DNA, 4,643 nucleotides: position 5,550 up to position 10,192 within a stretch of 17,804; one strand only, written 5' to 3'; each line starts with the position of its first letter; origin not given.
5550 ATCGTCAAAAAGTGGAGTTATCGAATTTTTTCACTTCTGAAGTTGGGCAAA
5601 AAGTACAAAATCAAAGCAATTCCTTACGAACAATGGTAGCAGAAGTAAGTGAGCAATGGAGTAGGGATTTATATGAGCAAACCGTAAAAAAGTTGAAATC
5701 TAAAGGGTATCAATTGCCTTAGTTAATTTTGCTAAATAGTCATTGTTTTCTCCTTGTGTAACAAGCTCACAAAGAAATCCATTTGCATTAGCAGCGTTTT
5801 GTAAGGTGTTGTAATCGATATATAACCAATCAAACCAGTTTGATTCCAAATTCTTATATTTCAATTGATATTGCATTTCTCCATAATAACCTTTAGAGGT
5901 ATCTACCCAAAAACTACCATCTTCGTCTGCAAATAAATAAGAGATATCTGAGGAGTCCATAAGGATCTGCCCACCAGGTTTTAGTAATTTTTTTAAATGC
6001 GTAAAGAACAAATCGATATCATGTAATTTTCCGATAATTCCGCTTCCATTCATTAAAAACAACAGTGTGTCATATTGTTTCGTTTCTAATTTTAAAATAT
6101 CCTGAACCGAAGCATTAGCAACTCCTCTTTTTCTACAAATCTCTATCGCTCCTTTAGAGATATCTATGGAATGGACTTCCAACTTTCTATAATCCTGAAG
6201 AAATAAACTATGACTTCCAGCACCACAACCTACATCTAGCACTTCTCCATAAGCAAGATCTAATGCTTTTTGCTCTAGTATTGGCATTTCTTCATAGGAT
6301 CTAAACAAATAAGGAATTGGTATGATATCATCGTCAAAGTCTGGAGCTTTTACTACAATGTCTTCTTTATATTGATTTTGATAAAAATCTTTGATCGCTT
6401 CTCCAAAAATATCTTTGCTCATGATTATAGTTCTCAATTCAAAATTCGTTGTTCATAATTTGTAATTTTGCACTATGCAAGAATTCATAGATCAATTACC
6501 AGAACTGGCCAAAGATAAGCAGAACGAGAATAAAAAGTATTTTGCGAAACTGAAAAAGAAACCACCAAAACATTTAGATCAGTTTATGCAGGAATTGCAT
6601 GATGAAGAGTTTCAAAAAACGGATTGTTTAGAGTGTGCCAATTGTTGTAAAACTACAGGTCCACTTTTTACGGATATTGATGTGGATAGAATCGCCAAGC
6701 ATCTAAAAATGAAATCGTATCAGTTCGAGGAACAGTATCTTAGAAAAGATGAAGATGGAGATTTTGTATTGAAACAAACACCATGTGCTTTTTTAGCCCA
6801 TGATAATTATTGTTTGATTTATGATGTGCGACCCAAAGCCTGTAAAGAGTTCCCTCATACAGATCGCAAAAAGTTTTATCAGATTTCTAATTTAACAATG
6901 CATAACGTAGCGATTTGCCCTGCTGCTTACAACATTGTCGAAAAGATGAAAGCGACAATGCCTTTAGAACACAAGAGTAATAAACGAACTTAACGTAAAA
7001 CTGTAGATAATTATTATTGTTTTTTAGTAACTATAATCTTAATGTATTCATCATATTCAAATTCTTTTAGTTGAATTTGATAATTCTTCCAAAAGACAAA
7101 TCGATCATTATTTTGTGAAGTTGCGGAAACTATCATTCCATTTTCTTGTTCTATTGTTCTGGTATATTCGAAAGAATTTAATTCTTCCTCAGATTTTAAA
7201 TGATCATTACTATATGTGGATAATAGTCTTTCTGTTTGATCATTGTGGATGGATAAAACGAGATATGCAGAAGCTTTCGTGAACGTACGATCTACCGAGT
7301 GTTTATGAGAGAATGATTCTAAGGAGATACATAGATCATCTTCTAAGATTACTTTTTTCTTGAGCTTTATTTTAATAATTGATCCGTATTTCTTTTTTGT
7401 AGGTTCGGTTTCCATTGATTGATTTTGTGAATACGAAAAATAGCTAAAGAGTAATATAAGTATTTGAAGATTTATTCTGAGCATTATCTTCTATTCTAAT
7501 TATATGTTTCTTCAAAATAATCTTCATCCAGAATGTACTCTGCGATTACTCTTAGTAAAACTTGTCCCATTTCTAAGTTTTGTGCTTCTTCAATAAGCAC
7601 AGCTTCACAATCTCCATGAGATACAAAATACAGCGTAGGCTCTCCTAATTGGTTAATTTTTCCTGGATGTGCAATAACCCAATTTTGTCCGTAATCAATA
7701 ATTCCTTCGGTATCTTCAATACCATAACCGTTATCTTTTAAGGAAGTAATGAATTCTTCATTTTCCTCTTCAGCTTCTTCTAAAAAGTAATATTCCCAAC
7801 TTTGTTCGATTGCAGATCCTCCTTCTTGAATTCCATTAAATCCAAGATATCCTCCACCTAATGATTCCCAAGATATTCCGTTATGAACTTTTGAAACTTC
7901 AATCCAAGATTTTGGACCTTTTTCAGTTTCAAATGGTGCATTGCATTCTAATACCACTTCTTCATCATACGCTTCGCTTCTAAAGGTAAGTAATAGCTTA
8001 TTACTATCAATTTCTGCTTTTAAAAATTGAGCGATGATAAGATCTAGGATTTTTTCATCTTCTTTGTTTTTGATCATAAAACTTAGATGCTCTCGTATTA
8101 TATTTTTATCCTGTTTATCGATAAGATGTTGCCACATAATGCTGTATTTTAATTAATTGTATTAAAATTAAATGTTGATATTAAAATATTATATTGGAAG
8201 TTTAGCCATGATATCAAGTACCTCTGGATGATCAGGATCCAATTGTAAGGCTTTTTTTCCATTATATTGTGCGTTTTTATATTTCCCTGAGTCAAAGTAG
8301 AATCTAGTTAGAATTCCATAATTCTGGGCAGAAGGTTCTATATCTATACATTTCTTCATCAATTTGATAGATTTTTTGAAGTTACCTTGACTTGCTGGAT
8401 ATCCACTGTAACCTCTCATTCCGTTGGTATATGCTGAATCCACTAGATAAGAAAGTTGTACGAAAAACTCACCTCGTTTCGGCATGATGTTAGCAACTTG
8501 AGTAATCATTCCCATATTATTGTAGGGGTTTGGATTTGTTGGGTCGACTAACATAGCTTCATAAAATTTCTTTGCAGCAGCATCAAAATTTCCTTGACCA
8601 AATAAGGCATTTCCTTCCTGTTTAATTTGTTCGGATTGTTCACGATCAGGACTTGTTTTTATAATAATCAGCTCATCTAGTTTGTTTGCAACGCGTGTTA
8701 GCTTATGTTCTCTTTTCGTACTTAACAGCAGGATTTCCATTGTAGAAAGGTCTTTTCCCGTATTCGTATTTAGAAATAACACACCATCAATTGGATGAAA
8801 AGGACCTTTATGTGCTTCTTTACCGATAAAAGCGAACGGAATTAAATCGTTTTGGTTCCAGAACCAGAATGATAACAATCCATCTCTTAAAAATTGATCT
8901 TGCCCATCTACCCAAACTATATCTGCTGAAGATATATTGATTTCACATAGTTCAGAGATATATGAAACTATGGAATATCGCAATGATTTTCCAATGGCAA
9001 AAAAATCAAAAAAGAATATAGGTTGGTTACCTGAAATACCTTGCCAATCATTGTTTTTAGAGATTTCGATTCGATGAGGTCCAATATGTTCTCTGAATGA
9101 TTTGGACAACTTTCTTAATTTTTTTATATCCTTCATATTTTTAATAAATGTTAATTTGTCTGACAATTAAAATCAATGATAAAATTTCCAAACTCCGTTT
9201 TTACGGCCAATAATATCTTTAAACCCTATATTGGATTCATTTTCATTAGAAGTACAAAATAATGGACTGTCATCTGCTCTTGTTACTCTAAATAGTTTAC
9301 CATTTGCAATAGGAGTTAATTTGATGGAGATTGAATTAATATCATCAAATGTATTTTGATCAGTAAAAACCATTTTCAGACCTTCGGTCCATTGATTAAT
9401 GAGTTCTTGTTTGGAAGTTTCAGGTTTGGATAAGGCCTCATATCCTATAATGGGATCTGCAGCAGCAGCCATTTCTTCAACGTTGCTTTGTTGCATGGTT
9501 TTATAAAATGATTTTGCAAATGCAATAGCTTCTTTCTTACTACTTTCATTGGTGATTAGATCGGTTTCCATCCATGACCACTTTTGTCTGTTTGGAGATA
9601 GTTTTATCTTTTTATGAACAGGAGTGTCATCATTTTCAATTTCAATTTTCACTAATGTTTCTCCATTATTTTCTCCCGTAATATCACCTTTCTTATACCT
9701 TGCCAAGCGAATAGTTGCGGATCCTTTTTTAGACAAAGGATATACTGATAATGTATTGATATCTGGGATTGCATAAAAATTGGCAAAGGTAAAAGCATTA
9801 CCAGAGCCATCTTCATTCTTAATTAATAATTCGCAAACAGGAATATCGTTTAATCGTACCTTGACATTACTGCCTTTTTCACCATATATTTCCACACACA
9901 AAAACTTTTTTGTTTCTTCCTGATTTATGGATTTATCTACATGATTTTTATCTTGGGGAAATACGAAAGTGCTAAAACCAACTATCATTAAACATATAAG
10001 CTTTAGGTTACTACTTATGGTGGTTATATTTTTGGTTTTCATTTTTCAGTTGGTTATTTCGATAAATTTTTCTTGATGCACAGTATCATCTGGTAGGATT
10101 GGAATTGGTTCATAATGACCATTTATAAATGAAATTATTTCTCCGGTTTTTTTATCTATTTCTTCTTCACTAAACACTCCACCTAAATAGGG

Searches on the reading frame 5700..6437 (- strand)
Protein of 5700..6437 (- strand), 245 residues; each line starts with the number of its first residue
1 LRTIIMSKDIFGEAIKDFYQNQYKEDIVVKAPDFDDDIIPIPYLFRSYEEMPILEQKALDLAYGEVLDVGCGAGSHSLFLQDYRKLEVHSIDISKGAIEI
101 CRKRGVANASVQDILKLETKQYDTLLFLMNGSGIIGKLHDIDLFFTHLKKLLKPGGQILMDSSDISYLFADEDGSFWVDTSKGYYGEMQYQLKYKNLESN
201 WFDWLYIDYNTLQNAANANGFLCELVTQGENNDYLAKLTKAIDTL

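Call 83: search_protein_families(library=pfam, proteins=[window:5700-6437:-], max_evalue=0.001)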
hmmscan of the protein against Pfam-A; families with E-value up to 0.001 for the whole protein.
window:5700-6437:- (245 aa): 8 families
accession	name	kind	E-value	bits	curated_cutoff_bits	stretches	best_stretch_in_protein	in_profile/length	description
PF13847.12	Methyltransf_31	-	3e-12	46.9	27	1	65-164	6-113/145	Methyltransferase domain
PF13649.12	Methyltransf_25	-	3.8e-11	44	27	1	66-156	1-97/97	Methyltransferase domain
PF08241.18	Methyltransf_11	-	8.4e-10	39.6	21.2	1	67-159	1-94/95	Methyltransferase domain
PF08242.18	Methyltransf_12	-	2.2e-08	35.1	30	1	67-157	1-97/98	Methyltransferase domain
PF13489.12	Methyltransf_23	-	1.2e-07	32.1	27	1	61-167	21-123/164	Methyltransferase domain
PF05175.20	MTS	-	6.9e-06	26.3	23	1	62-113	31-89/170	Methyltransferase small domain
PF07021.18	MetW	-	6.3e-05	23.1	21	1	65-110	16-61/193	Methionine biosynthesis protein MetW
PF02353.26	CMAS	-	8.1e-05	22.5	27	1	59-162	58-166/273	Mycolic acid cyclopropane synthetase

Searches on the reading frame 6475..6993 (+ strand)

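Call 83: search_protein_families(library=pfam, proteins=[window:6475-6993:+], max_evalue=0.001)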
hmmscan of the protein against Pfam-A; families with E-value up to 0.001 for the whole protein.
window:6475-6993:+ (172 aa): 1 family
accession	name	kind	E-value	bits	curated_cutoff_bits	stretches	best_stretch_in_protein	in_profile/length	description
PF03692.20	CxxCxxCC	-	1.4e-14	54.9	23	1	50-136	1-79/85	Putative zinc- or iron-chelating domain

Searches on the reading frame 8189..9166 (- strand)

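Call 3: search_protein_families(library=pfam, proteins=[window:8189-9166:-], max_evalue=0.1)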
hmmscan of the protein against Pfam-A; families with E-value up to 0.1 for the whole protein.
window:8189-9166:- (325 aa): 12 families
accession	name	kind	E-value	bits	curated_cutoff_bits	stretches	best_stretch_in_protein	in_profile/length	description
PF13414.12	TPR_11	-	6.9e-12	45.3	26.8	2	185-219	1-35/42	TPR repeat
PF07719.23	TPR_2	-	3.4e-10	39.7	27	2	290-313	11-34/34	Tetratricopeptide repeat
PF14559.12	TPR_19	-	3.8e-07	30.8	25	1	291-317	2-28/68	Tetratricopeptide repeat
PF00515.34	TPR_1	-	1.5e-06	28.2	27.8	1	185-211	8-34/34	Tetratricopeptide repeat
PF13181.12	TPR_8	-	8.6e-06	26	25.7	0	259-278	13-32/34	Tetratricopeptide repeat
PF13428.12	TPR_14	-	5.8e-05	23.8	23.5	0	286-323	7-44/44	Tetratricopeptide repeat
PF13431.12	TPR_17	-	0.0017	18.9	24.4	0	204-221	5-22/34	Tetratricopeptide repeat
PF25060.1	ARM_TT21_2nd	-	0.0019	18.2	27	0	264-315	40-91/270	Tetratricopeptide repeat protein 21 second ARM domain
PF13424.12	TPR_12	-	0.0047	17.5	30.1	0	289-322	12-50/77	Tetratricopeptide repeat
PF00009.33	GTP_EFTU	-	0.068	13.2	26.5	1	129-198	97-151/188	Elongation factor Tu GTP binding domain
PF13374.12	TPR_10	-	0.082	13.4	27.5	0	185-204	9-28/42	Tetratricopeptide repeat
PF11433.13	DUF3198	-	0.095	12.9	28.7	0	4-26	15-38/50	Protein of unknown function (DUF3198)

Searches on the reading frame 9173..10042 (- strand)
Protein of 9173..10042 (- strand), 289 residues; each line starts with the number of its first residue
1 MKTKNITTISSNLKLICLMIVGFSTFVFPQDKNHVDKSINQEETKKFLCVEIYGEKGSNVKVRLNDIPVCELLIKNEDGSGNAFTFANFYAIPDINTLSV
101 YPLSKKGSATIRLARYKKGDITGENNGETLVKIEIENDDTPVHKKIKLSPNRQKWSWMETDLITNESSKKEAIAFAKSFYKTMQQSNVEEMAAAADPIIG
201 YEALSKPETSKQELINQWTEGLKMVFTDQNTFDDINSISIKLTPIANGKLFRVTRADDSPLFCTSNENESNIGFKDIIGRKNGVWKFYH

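Call 3: search_protein_families(library=pfam, proteins=[window:9173-10042:-], max_evalue=0.1)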
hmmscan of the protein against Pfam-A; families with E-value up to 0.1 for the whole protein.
window:9173-10042:- (289 aa): 0 families

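Call 64: search_protein_families(library=pfam, alignment_id=A3, max_evalue=0.00001)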
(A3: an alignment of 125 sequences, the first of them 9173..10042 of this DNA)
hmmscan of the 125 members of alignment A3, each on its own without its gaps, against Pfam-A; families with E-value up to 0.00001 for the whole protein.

A. member 1, window:9173-10042:- (289 aa): 0 families

B. families by the number of members that match (of 125 scanned): 124 families (the first 25 are shown)
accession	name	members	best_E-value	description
PF00691.25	OmpA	3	3.9e-20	OmpA family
PF02412.23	TSP_3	2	1.5e-17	Thrombospondin type 3 repeat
PF02627.25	CMD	2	3.1e-17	Carboxymuconolactone decarboxylase family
PF03781.23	FGE-sulfatase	2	4.7e-17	Sulfatase-modifying factor enzyme 1-like domain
PF18962.6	Por_Secre_tail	2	6.4e-14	Secretion system C-terminal sorting domain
PF00440.29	TetR_N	2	9.6e-14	Bacterial regulatory proteins, tetR family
PF07719.23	TPR_2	2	4e-13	Tetratricopeptide repeat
PF13415.12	Kelch_3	2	9.3e-12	Galactose oxidase, central domain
PF12697.13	Abhydrolase_6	2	1.4e-10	Alpha/beta hydrolase family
PF13418.12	Kelch_4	2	1.8e-09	Galactose oxidase, central domain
PF00012.26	HSP70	1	8.9e-215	Hsp70 protein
PF00274.25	Glycolytic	1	5.8e-136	Fructose-bisphosphate aldolase class-I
PF00909.26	Ammonium_transp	1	9.2e-115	Ammonium Transporter Family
PF00496.27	SBP_bac_5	1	1.2e-90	Bacterial extracellular solute-binding proteins, family 5 Middle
PF03537.19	Glyco_hydro_114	1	1.9e-86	Glycoside-hydrolase family GH114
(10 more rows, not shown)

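Call 65: search_protein_families(library=padloc, alignment_id=A3, max_evalue=0.00001)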
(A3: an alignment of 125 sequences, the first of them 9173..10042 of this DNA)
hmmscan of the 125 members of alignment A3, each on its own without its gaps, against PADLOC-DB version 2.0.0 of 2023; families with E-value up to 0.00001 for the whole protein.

A. member 1, window:9173-10042:- (289 aa): 0 families

B. families by the number of members that match (of 125 scanned): 61 families (the first 25 are shown)
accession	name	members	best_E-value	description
PDLC00651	ZorB3|ZorB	3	3.4e-16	MotB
PDLC04134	mad2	2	1.4e-21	mads_2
PDLC00610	ZorB1|ZorB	2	4.8e-19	MotB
PDLC00609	ZorB1|ZorB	2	7.7e-15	MotB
PDLC00612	ZorB1|ZorB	2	6.6e-14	MotB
PDLC03227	MTase_II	1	4.1e-94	Type II methyltransferase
PDLC04042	PD-T4-6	1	9.3e-92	-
PDLC04053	PD-T4-6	1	1.7e-91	-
PDLC04061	PD-T4-6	1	1.1e-90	-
PDLC04043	PD-T4-6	1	1.7e-87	-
PDLC04060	PD-T4-6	1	1.1e-84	-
PDLC04054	PD-T4-6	1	1.8e-83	-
PDLC04039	PD-T4-6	1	7.7e-79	-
PDLC04052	PD-T4-6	1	1.9e-78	-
PDLC04057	PD-T4-6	1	5.1e-75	-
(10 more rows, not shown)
